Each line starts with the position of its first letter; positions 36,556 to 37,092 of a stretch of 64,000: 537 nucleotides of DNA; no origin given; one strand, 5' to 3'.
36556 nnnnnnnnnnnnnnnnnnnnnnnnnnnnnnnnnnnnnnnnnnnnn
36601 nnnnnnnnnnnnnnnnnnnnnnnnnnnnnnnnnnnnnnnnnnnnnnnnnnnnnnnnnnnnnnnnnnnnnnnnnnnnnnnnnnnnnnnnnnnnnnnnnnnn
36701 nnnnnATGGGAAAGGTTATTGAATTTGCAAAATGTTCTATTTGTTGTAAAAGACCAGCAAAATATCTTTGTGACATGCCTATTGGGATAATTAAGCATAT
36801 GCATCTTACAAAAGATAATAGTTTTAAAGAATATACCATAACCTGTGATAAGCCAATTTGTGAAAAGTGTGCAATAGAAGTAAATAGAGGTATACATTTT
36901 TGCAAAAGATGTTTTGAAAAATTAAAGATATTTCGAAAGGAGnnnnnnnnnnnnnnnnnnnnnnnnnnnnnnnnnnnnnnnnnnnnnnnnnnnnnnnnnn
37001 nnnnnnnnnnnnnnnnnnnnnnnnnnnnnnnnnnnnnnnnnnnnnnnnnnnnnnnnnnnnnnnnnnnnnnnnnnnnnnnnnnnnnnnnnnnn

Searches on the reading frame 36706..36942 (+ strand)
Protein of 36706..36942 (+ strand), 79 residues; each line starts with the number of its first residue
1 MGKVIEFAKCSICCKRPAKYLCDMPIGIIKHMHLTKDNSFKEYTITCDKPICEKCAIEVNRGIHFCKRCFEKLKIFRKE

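Call 22: search_protein_families(library=phrogs, proteins=[window:36706-36942:+], max_evalue=0.001)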
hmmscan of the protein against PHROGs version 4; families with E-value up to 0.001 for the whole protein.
window:36706-36942:+ (79 aa): 2 families
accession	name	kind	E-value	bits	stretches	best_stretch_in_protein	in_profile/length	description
phrog_26165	-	unknown function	2.8e-07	31.9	1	9-74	11-76/103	-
phrog_10082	-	unknown function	0.00096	20.3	0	8-66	4-60/138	-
